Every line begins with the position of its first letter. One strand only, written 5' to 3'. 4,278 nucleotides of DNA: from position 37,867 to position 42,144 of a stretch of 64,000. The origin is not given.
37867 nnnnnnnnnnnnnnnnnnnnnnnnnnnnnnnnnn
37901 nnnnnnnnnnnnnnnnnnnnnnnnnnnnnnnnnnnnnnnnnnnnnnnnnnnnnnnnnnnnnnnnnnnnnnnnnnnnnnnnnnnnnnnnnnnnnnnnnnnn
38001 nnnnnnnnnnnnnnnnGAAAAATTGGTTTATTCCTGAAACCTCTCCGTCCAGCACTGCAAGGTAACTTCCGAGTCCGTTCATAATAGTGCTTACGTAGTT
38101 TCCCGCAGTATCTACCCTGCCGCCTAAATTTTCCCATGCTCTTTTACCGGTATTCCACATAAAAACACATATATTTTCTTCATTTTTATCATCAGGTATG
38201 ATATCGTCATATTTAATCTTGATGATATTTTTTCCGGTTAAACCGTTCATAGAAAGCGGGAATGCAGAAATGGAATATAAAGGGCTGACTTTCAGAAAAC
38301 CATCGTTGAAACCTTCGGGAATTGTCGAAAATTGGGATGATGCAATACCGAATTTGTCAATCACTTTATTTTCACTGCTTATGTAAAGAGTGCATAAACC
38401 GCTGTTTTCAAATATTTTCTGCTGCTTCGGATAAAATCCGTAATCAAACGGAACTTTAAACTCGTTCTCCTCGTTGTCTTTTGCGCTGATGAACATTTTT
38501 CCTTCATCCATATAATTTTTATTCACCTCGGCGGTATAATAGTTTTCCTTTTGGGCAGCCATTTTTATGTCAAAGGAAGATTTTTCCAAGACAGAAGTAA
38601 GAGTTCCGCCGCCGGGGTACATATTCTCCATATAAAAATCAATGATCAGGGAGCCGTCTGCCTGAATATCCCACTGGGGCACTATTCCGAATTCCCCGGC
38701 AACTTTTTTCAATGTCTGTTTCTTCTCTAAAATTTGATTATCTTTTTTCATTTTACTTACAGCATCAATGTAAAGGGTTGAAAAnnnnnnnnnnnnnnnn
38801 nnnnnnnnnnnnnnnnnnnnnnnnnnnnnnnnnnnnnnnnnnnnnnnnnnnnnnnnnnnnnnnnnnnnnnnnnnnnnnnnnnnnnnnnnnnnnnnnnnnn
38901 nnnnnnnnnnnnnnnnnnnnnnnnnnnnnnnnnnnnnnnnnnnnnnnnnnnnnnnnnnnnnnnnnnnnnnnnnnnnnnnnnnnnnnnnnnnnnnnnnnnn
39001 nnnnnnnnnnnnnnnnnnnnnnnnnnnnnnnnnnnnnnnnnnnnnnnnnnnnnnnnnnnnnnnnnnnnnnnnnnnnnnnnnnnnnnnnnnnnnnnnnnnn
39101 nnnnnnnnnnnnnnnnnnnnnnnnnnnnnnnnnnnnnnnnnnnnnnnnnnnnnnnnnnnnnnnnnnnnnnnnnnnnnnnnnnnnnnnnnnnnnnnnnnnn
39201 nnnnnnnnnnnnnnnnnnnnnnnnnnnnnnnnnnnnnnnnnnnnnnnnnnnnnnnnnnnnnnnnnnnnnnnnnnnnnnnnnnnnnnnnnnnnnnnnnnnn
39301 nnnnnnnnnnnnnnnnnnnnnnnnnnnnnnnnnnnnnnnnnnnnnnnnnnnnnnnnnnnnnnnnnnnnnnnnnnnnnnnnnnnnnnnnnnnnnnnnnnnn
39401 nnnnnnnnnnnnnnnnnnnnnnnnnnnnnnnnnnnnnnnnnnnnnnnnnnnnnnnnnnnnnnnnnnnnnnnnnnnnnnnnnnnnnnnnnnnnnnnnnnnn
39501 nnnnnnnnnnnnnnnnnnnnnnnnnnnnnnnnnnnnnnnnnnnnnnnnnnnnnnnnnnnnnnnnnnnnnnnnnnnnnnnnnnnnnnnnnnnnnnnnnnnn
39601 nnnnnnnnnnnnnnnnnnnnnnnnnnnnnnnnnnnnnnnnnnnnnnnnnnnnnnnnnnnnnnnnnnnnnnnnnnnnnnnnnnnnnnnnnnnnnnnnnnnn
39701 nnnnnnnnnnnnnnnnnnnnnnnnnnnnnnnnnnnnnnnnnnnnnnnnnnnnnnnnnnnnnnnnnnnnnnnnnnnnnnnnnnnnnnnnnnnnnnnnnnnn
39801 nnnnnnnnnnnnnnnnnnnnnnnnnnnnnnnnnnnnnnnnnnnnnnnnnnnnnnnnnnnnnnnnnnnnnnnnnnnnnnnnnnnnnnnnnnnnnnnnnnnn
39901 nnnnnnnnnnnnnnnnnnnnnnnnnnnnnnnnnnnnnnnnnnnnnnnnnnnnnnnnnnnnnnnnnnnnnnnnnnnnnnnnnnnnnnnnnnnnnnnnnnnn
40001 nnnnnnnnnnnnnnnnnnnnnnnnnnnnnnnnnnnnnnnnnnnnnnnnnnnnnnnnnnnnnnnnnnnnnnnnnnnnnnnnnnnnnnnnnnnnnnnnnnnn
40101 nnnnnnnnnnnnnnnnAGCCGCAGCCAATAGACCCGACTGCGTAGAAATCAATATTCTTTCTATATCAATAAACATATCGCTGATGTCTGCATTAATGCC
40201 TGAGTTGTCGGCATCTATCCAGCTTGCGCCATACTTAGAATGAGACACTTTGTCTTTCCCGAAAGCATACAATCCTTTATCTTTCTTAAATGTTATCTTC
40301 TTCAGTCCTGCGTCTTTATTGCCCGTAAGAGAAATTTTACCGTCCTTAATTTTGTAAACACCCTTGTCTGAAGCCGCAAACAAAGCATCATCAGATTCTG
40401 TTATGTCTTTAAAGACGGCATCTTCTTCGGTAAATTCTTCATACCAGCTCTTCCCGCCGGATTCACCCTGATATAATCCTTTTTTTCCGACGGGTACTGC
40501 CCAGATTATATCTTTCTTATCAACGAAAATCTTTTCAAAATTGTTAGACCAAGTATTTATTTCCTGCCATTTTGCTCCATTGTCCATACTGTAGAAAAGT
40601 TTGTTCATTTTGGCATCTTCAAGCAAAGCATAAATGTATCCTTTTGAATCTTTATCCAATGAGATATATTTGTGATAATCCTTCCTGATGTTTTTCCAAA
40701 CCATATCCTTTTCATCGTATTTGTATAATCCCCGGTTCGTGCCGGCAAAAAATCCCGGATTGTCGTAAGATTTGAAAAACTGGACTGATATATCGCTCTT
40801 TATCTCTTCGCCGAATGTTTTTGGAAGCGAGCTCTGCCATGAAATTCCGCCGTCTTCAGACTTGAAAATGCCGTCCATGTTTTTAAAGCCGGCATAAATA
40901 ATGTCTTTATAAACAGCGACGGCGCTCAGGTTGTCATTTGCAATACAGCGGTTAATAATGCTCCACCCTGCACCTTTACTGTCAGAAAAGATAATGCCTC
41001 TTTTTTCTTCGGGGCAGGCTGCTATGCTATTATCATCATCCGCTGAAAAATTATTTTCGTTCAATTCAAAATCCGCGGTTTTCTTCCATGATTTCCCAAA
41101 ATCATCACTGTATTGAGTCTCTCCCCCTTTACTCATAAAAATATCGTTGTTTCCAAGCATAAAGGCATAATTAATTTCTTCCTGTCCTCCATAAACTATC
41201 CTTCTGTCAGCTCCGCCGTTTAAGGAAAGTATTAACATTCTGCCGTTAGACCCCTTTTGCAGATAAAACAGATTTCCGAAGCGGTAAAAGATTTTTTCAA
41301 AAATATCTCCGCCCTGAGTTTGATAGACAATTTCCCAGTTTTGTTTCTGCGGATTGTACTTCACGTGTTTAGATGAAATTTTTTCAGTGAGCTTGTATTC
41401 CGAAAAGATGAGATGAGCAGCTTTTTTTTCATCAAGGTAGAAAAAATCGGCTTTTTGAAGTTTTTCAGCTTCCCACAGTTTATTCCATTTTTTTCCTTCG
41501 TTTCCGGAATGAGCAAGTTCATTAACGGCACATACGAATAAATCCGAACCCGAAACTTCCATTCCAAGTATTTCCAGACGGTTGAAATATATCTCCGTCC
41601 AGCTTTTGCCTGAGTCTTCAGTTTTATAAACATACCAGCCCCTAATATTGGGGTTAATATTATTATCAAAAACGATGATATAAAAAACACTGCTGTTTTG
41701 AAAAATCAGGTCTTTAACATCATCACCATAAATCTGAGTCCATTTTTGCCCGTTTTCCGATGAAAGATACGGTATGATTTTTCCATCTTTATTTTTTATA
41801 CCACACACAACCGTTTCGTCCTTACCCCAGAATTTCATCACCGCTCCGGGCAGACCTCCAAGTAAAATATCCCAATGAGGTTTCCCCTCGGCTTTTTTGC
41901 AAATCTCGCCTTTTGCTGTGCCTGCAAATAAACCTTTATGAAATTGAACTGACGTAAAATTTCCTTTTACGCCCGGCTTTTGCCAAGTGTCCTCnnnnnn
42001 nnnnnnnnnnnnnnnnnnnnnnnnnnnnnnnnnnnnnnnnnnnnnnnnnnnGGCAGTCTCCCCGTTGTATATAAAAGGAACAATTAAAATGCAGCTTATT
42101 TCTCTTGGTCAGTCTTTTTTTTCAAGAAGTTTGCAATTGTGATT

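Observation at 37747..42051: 1,434-aa chimeric BNR-propeller + HEXXH metalloprotease T9SS cargo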

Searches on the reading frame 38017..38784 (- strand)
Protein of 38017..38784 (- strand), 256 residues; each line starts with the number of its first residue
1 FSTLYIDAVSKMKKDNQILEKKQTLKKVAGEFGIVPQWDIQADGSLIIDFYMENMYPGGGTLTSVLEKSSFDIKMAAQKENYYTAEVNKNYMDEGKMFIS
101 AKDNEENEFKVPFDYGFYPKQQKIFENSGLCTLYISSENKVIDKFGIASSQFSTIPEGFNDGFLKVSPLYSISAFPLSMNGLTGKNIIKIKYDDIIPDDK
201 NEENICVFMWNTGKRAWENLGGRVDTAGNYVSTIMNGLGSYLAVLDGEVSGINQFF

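Call 45: search_protein_families(library=pfam, proteins=[window:38017-38784:-], max_evalue=10)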
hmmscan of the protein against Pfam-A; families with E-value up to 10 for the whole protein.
window:38017-38784:- (256 aa): 0 families

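Call 72: search_solved_structures(query=window:38017-38784:-, max_evalue=10)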
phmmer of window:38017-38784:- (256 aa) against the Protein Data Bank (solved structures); distinct sequences matched with E-value up to 10: 0.

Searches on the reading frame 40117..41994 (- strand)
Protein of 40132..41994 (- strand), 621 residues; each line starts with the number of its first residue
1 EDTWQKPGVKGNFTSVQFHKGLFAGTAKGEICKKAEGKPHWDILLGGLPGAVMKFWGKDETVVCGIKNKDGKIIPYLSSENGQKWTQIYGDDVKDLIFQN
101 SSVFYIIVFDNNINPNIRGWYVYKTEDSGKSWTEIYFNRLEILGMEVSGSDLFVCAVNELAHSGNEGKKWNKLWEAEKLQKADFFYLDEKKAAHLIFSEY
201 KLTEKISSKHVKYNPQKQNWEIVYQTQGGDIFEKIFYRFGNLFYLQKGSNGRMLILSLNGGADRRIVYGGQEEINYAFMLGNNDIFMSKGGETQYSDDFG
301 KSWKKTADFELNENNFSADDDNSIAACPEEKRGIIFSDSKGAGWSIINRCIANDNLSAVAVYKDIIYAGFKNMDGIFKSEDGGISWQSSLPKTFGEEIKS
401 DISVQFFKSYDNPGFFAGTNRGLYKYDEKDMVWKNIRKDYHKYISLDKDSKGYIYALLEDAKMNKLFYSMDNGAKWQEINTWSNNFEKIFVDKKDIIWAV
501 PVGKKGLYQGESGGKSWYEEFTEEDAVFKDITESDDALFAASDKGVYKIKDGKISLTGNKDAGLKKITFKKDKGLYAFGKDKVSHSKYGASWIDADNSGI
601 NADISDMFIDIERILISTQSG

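Call 43: search_solved_structures(query=window:40132-41994:-, max_evalue=10, show_alignments=0)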
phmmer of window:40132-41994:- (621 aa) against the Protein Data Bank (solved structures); distinct sequences matched with E-value up to 10: 4.
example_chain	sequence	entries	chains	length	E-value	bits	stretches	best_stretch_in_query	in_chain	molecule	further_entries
4cj2_C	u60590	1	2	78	0.15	13.7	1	485-527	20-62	AFFITIN H4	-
2eh3_A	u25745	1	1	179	0.36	12.5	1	53-134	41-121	Transcriptional regulator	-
3b7f_A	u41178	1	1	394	1.3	10.7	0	367-437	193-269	Glycosyl hydrolase, BNR repeat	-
7kn8_A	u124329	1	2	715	2.3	9.8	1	370-388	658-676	Cellulase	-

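Call 65: predict_structure(alignment_id=A3)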
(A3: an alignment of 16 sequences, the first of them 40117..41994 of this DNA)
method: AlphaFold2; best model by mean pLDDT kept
length: 626 residues; sequences in the alignment: 16
mean_pLDDT: 61.2   pTM: 0.50
mean pLDDT of the five models: 61.2, 60.3, 60.0, 58.4, 55.8
residues with pLDDT >= 90: 39; 70-90: 219; 50-70: 143; < 50: 225
segments of 3 or more residues with pLDDT < 50: 29-59, 69-71, 94-118, 177-206, 225-232, 237-271, 292-330, 559-601
pLDDT, mean of each block of 10 residues (from residue 1): 59 65 62 32 27 38 51 60 64 45 33 46 77 71 70 73 79 58 33 46 49 56 50 45 39 36 36 65 69 39 34 35 40 69 67 73 89 82 81 51 87 88 89 83 86 89 86 87 79 90 86 80 72 84 82 66 32 29 32 35 67 68 64
secondary structure, 60 per line:
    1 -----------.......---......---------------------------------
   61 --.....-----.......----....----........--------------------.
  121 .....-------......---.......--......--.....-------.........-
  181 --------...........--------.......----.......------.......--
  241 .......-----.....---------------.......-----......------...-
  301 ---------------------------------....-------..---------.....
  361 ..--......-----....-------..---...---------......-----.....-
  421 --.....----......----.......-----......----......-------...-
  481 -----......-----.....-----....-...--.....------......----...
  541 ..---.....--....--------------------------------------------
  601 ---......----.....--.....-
elements in order: E12-18 E22-27 E63-67 E73-79 E84-87 H92-99 E120-125 E133-138 E142-148 E151-156 E159-163 E171-175 H176-179 H189-199 E211-214 E219-225 E232-238 E241-247 E253-257 E273-279 E285-290 E334-337 E356-362 E365-370 E376-379 E404-409 E415-419 E423-427 E432-437 E442-448 E454-459 E464-469 E477-479 E486-491 E497-501 E507-510 E517-521 E528-533 E538-542 E546-550 E553-556 E604-609 E614-618 E621-625

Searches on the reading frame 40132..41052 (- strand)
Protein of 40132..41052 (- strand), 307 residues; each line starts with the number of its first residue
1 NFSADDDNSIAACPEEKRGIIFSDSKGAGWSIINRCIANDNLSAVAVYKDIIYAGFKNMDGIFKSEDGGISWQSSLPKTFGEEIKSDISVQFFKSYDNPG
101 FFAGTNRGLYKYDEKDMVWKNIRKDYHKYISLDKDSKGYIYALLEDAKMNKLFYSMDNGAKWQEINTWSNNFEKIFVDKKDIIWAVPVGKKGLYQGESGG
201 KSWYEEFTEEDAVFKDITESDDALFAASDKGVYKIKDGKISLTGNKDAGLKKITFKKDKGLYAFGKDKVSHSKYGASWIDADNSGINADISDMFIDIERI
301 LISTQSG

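Call 45: search_protein_families(library=pfam, proteins=[window:40132-41052:-], max_evalue=10)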
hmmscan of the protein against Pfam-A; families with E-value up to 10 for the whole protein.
window:40132-41052:- (307 aa): 5 families
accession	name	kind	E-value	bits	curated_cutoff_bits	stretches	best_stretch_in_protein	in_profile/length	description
PF15902.12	Sortilin-Vps10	-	2.9e-05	23.5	33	1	118-166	388-435/446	Sortilin, neurotensin receptor 3,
PF23366.1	Beta-prop_HVO_0234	-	4.3e-05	23.7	27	2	205-248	109-152/274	HVO_0234-like, beta propeller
PF14517.12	Tachylectin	-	0.018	15.2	29.8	1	126-228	80-194/230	Tachylectin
PF02012.26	BNR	-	0.051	14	27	1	64-73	2-11/12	BNR/Asp-box repeat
PF15899.11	BNR_6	-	3.2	8.6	27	1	62-73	1-12/14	BNR-Asp box repeat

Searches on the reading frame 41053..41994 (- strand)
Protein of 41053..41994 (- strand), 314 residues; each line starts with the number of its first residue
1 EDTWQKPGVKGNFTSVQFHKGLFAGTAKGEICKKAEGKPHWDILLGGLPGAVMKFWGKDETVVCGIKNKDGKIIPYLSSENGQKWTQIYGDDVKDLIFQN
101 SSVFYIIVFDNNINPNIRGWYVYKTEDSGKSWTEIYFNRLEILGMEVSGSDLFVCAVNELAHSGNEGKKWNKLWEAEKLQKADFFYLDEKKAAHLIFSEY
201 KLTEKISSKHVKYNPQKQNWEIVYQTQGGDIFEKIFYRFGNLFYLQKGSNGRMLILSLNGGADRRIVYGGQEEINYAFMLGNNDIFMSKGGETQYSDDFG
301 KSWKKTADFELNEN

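Call 45: search_protein_families(library=pfam, proteins=[window:41053-41994:-], max_evalue=10)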
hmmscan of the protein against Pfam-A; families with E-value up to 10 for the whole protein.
window:41053-41994:- (314 aa): 3 families
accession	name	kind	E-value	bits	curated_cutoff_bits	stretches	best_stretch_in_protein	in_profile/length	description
PF15902.12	Sortilin-Vps10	-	0.0037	16.5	33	2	76-136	4-61/446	Sortilin, neurotensin receptor 3,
PF02012.26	BNR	-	0.027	14.8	27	1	294-305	1-12/12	BNR/Asp-box repeat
PF15899.11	BNR_6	-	0.044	14.3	27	1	296-306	4-14/14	BNR-Asp box repeat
